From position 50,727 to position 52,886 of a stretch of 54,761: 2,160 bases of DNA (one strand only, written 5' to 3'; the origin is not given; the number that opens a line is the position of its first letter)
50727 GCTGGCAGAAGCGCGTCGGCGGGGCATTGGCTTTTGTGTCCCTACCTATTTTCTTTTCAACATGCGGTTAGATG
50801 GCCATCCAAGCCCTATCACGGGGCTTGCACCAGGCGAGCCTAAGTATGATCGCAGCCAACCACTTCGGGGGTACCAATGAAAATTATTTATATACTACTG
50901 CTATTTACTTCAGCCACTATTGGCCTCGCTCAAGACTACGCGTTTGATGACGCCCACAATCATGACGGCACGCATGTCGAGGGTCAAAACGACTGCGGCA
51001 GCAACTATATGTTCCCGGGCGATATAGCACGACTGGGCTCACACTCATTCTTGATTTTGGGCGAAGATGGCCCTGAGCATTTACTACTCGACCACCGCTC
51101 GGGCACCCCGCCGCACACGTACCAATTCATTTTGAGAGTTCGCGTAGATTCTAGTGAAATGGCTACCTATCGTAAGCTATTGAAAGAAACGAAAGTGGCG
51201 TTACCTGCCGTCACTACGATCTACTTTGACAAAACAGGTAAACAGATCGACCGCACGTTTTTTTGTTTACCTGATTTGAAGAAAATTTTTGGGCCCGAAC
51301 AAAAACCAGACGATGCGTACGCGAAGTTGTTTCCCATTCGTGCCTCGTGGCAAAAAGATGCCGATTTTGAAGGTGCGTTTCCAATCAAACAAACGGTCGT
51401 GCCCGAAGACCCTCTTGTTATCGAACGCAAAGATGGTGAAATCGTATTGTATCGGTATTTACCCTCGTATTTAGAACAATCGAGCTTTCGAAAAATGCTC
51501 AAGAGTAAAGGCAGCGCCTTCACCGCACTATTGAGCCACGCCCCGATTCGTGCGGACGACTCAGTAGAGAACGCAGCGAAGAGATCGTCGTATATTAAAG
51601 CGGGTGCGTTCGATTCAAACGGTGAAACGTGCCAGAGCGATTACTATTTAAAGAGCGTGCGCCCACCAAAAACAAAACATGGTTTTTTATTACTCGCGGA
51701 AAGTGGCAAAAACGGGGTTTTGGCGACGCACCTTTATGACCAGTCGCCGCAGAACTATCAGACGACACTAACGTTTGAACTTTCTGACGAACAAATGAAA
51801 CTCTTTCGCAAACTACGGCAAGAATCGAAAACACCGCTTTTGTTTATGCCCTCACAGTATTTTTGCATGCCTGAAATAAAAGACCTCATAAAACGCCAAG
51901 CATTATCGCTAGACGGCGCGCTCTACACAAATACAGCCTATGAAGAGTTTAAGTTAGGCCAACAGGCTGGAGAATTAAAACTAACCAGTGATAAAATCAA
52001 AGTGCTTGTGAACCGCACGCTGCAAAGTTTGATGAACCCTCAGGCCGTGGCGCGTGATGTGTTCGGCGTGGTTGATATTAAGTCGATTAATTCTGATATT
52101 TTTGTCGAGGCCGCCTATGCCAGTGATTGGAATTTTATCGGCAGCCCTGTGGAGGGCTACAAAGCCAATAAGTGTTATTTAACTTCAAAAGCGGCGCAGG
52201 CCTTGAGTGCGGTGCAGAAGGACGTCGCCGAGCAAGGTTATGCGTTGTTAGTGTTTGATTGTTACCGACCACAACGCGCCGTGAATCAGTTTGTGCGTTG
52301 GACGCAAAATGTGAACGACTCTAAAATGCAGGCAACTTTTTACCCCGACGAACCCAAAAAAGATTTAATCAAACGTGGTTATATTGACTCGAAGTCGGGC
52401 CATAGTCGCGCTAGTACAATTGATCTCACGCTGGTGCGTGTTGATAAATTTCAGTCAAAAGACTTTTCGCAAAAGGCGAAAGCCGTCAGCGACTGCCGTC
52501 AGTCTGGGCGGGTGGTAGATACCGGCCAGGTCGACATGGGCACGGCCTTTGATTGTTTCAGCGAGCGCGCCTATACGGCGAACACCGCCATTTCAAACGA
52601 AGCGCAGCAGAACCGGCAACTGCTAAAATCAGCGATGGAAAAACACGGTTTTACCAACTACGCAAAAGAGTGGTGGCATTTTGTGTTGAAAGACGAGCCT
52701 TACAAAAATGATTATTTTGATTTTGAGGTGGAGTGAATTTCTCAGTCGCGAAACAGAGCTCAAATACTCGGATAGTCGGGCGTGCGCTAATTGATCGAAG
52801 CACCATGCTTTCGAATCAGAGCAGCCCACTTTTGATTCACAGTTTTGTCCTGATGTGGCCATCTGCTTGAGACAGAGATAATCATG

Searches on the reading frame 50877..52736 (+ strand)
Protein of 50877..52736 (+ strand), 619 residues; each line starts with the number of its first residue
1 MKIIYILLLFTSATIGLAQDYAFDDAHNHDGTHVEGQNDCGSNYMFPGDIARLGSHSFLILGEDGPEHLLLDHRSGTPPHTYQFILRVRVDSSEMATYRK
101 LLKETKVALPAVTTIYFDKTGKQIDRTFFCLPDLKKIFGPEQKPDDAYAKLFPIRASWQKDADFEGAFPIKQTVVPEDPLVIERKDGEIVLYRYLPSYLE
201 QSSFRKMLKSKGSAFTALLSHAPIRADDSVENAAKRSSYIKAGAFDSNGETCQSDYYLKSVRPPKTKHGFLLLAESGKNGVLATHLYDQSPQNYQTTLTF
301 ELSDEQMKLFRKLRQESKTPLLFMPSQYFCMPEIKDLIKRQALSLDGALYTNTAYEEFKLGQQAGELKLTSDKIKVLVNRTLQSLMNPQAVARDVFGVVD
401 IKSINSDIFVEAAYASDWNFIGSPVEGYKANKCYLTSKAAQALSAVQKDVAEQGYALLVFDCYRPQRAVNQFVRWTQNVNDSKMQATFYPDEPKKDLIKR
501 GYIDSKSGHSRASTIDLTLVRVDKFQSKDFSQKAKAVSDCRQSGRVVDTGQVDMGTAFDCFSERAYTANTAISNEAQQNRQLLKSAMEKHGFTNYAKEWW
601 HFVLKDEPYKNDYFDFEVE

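Call 122: search_protein_families(library=pfam, proteins=[window:50877-52736:+], max_evalue=0.00001)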
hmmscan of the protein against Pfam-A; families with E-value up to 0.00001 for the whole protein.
window:50877-52736:+ (619 aa): 1 family
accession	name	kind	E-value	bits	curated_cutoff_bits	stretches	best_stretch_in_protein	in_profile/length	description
PF01427.22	Peptidase_M15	-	2.7e-42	145.3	27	2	548-618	126-198/199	D-ala-D-ala dipeptidase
